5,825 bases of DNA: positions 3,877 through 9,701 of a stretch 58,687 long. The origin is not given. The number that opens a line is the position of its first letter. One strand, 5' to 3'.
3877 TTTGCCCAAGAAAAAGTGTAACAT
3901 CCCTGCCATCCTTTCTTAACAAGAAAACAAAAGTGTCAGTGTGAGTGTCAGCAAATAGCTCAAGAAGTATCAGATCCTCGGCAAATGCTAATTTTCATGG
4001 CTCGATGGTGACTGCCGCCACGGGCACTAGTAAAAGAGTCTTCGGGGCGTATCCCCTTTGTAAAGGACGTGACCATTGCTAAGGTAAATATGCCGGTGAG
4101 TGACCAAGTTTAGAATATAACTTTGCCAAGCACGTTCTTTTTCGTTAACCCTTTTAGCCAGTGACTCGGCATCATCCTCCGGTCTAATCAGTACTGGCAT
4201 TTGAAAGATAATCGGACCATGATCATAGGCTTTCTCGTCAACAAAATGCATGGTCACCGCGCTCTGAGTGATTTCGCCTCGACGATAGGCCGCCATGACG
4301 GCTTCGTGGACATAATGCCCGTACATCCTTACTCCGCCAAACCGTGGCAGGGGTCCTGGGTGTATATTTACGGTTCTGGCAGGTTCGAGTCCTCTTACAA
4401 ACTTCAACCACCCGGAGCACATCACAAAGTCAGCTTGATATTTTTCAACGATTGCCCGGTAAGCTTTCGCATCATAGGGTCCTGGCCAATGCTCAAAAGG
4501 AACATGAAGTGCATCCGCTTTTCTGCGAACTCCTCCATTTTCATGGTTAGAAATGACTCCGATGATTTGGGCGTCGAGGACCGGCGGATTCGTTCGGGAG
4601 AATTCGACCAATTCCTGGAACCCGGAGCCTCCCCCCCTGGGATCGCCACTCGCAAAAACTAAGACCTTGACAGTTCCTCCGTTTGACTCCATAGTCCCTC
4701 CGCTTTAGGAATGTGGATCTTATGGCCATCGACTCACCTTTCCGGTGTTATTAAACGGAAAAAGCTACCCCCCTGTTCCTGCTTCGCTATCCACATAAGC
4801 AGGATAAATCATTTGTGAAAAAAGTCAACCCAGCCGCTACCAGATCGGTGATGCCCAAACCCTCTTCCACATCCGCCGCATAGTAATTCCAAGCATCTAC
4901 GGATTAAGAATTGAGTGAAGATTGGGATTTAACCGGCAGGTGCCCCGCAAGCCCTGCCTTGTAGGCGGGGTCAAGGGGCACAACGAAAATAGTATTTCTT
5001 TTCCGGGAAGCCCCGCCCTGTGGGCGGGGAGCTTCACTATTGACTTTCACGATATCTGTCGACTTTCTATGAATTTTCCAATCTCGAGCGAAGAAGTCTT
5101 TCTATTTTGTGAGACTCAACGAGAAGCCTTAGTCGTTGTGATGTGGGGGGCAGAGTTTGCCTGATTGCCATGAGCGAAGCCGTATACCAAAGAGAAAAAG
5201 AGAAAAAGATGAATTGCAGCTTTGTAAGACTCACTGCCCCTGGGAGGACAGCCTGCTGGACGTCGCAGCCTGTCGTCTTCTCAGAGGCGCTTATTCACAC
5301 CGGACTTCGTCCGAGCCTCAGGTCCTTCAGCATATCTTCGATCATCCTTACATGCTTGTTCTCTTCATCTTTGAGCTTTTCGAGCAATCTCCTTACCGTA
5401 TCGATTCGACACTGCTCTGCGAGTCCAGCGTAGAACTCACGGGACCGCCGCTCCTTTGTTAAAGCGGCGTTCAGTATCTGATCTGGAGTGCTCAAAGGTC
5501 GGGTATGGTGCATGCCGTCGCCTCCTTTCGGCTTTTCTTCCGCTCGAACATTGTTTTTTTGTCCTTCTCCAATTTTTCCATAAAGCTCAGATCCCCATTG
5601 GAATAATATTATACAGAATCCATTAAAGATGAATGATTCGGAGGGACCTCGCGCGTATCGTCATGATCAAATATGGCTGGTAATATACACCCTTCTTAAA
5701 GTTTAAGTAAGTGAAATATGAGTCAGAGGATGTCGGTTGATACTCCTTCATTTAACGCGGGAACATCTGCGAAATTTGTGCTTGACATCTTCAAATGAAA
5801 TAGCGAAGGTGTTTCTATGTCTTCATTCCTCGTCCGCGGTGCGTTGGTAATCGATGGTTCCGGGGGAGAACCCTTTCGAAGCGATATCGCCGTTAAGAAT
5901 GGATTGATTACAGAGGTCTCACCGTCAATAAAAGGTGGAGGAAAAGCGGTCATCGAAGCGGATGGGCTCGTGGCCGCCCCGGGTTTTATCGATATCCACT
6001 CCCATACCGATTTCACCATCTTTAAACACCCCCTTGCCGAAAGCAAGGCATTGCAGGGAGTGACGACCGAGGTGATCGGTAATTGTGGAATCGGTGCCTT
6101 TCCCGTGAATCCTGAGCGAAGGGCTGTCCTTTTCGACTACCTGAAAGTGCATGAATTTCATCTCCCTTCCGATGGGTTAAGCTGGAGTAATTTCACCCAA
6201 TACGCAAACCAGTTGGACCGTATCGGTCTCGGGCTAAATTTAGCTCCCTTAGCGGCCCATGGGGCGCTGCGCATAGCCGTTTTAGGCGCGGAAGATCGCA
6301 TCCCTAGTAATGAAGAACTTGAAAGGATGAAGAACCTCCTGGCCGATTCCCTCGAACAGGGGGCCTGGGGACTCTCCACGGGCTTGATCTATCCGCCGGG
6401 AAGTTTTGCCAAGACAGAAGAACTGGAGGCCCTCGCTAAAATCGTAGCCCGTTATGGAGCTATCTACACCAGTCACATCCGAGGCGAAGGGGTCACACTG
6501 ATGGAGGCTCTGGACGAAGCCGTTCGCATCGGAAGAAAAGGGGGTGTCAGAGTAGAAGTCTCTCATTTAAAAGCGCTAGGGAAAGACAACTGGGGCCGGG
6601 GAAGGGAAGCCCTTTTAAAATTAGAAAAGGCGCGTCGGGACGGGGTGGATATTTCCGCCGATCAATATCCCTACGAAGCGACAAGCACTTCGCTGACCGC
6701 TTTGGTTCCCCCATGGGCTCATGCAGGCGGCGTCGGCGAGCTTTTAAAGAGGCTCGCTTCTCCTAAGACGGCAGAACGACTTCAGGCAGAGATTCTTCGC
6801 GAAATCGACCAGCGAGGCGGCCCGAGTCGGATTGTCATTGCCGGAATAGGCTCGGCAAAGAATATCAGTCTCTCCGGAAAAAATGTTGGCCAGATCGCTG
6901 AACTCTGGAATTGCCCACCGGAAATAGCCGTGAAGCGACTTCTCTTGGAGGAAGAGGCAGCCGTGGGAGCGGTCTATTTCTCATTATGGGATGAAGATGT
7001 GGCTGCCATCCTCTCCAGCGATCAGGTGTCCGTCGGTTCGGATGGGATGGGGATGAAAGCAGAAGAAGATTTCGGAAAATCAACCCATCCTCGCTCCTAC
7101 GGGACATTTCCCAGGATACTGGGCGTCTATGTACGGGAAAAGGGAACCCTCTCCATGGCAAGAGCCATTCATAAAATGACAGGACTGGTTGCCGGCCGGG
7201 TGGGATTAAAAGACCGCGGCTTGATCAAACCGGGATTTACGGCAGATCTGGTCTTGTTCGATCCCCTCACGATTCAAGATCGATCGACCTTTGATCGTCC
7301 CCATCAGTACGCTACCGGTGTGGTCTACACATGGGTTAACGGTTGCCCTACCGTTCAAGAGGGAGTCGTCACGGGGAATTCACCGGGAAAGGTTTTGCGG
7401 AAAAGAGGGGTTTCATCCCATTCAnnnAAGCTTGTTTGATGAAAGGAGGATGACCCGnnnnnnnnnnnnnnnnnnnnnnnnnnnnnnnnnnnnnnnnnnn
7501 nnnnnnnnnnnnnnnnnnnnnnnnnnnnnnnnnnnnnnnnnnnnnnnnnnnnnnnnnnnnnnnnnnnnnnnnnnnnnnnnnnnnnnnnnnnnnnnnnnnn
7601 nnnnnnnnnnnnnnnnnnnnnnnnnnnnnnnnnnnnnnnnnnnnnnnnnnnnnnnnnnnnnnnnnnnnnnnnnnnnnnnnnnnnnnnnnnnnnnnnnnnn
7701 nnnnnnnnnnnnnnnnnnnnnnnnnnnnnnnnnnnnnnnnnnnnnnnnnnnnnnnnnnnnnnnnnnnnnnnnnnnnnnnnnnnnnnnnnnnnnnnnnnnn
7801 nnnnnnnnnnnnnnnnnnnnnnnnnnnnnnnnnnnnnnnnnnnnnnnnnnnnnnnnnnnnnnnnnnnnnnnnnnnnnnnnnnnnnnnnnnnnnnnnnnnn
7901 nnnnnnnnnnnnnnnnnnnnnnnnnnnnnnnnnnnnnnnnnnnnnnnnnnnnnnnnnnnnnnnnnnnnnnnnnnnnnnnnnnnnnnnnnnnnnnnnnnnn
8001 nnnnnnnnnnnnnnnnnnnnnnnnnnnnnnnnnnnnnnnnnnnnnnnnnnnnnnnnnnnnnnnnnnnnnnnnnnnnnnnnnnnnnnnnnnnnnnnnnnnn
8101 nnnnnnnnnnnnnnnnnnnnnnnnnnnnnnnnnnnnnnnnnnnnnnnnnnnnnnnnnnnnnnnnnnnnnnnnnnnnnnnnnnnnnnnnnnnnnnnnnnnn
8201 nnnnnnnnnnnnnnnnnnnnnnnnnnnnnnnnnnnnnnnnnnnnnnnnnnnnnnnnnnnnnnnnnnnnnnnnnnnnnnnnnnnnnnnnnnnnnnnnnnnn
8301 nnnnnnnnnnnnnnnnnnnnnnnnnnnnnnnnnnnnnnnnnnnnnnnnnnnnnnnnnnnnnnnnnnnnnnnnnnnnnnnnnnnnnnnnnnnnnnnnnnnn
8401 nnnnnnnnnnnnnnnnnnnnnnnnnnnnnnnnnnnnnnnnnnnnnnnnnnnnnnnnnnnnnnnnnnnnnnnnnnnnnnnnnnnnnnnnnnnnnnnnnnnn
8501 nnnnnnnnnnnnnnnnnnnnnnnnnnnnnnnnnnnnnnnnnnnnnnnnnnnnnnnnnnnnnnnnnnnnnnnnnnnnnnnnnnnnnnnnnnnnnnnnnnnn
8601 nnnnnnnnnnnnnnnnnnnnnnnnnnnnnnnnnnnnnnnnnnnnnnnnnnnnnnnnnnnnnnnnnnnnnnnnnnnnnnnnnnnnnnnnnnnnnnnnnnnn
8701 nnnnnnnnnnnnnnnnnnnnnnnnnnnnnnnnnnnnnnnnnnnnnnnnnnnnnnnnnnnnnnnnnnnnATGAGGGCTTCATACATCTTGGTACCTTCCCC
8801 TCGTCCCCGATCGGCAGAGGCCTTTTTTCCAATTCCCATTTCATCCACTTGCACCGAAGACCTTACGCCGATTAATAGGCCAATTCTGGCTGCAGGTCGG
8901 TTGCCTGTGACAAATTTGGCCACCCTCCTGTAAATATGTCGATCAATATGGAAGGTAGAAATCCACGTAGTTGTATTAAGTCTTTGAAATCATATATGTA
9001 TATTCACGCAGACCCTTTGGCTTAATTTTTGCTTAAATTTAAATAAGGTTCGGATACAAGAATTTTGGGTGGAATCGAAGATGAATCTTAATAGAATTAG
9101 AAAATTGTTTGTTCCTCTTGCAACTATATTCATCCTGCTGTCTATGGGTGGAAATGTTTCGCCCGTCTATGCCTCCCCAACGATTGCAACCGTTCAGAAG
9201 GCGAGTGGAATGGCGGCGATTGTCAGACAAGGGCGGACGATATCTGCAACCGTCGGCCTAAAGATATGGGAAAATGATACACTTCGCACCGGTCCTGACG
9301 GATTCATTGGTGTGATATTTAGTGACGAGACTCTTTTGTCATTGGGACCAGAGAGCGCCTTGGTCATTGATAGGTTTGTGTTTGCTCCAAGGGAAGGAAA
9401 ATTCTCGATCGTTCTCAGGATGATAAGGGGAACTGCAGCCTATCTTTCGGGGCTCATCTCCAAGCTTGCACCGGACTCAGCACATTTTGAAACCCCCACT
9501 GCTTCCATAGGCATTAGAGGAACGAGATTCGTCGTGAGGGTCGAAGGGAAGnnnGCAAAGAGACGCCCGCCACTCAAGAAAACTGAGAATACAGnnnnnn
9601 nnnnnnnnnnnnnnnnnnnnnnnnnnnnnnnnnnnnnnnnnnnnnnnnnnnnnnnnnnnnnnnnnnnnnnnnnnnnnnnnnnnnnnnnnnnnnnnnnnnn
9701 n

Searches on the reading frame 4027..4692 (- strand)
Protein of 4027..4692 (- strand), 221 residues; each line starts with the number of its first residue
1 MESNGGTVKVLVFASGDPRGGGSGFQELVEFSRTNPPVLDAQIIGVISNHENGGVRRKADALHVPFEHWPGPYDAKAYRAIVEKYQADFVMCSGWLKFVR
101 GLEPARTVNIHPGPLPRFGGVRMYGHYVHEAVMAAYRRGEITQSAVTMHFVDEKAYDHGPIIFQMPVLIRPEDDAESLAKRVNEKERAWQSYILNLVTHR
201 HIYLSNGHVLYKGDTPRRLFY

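Call 44: search_protein_families(library=pfam, proteins=[window:4027-4692:-], max_evalue=0.00001)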
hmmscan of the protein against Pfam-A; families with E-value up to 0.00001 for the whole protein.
window:4027-4692:- (221 aa): 1 family
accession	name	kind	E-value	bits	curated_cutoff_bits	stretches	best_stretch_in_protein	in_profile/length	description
PF00551.24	Formyl_trans_N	-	4.3e-19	69.4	26.1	1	9-189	2-176/181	Formyl transferase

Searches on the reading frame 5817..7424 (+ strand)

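Call 44: search_protein_families(library=pfam, proteins=[window:5817-7424:+], max_evalue=0.00001)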
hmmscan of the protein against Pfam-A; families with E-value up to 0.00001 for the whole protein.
window:5817-7424:+ (536 aa): 2 families
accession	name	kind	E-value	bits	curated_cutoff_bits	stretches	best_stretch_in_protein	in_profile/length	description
PF07969.17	Amidohydro_3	-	9.2e-30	105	29.7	2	45-282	2-238/472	Amidohydrolase family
PF01979.26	Amidohydro_1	-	7.6e-08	32.4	25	0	398-508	239-341/345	Amidohydrolase family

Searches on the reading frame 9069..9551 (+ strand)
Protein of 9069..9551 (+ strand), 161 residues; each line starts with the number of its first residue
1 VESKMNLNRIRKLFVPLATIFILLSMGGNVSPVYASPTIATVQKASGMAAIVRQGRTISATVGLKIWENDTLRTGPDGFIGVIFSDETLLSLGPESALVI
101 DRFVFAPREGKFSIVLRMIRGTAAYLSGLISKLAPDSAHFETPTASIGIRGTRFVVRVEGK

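Call 44: search_protein_families(library=pfam, proteins=[window:9069-9551:+], max_evalue=0.00001)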
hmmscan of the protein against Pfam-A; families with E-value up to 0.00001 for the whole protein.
window:9069-9551:+ (161 aa): 1 family
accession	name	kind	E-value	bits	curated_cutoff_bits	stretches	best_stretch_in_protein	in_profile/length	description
PF04773.18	FecR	-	4.6e-08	33.8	24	1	70-160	1-84/97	FecR protein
